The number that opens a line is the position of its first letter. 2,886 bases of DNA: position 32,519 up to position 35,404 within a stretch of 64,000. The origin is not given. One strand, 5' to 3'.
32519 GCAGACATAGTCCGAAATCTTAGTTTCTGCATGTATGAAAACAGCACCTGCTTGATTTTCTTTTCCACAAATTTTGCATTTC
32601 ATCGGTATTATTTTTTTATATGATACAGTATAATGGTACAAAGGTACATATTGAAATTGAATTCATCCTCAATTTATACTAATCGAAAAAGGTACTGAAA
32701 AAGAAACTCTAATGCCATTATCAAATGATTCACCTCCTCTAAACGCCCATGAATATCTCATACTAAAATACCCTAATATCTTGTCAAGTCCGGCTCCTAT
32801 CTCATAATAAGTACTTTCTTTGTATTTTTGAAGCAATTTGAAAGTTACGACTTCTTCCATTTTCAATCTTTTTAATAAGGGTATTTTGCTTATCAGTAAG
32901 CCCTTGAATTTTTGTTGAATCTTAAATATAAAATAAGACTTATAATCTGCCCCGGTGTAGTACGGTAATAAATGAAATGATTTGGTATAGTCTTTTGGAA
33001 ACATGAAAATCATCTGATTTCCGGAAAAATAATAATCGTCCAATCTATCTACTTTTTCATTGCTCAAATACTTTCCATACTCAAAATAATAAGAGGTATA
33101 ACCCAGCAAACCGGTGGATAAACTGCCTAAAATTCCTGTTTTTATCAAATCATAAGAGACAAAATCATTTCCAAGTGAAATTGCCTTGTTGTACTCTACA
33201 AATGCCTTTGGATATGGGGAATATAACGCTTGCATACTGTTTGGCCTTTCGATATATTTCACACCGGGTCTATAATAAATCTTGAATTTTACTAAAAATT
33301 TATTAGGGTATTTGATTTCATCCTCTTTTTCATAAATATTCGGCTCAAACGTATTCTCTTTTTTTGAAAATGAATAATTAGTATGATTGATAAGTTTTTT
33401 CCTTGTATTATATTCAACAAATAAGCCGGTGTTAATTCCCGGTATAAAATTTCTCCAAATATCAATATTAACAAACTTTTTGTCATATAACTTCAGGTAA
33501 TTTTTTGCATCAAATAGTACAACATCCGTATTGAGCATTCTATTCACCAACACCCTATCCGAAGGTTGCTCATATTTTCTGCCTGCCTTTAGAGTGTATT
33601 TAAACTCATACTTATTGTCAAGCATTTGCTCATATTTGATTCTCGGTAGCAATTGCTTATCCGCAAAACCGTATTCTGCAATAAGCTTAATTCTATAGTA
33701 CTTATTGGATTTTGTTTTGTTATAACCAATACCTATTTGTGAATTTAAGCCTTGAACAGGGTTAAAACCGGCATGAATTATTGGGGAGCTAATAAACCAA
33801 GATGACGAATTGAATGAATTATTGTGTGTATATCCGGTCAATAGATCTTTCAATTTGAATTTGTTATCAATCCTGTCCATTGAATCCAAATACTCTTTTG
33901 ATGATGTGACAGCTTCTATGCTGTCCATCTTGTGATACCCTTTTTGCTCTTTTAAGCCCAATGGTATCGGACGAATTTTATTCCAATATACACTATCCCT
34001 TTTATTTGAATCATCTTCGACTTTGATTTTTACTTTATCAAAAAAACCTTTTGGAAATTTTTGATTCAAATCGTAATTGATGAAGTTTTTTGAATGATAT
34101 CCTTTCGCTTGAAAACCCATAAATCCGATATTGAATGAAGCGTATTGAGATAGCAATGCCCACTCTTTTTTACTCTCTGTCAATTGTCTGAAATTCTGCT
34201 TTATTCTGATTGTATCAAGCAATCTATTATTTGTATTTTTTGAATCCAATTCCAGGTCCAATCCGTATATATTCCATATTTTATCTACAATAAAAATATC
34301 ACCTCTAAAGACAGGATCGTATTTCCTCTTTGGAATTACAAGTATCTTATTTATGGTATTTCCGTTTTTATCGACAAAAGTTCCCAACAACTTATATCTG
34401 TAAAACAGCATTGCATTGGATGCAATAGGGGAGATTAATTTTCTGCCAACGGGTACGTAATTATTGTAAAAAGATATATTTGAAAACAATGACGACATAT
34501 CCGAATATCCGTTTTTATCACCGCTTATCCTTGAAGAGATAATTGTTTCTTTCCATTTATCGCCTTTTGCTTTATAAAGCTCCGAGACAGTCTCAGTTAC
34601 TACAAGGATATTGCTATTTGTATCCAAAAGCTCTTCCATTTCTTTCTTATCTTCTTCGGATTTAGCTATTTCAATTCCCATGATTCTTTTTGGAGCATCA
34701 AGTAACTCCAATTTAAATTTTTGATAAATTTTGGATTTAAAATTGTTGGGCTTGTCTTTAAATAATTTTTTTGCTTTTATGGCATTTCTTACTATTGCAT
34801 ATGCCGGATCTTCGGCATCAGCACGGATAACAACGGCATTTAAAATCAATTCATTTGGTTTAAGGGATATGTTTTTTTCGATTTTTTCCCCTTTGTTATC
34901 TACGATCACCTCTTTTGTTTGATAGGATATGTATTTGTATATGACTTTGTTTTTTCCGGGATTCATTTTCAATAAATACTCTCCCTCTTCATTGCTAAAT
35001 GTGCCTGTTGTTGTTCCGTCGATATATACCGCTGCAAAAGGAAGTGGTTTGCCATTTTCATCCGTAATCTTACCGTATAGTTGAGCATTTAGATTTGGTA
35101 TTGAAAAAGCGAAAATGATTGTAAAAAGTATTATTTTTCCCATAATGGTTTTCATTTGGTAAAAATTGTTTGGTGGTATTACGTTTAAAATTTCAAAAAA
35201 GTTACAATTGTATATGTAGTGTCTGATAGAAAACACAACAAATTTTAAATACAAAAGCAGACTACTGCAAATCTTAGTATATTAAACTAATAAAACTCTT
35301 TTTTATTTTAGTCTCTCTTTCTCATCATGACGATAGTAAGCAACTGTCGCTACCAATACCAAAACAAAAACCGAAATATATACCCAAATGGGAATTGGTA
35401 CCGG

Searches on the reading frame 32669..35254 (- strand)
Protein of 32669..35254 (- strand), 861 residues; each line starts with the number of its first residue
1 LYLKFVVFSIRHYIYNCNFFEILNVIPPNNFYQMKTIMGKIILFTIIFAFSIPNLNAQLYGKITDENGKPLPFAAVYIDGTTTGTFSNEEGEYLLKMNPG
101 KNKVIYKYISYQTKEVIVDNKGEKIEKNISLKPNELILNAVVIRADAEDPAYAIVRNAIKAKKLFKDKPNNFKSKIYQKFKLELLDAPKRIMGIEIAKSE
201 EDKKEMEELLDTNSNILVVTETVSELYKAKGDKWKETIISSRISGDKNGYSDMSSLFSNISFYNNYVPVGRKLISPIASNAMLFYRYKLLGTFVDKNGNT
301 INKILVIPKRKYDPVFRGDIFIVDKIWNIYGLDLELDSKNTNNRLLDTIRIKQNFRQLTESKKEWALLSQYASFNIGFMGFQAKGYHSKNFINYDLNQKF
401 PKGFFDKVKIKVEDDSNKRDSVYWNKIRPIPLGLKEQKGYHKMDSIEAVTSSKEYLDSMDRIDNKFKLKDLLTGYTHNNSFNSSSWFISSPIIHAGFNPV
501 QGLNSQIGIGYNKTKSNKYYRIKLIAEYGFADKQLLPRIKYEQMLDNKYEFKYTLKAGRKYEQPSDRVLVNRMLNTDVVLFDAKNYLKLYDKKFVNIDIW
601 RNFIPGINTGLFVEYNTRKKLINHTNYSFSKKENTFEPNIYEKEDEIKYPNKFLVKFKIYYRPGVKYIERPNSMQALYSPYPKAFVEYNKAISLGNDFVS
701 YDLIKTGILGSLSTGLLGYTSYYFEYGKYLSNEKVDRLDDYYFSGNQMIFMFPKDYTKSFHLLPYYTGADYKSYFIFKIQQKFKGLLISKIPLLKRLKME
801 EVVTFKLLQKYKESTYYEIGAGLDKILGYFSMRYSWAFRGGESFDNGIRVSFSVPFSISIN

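Call 9: search_protein_families(library=pfam, proteins=[window:32669-35254:-])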
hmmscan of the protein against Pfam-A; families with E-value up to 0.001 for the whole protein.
window:32669-35254:- (861 aa): 3 families
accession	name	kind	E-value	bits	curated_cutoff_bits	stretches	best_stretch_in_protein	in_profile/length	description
PF18939.6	DUF5686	-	1e-173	579.8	39.2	1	154-823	1-669/669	Family of unknown function (DUF5686)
PF13715.12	CarbopepD_reg_2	-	2.8e-18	66.2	32.2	1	60-143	2-88/88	CarboxypepD_reg-like domain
PF13620.12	CarboxypepD_reg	-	1.5e-09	38.5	32.3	1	59-129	2-79/82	Carboxypeptidase regulatory-like domain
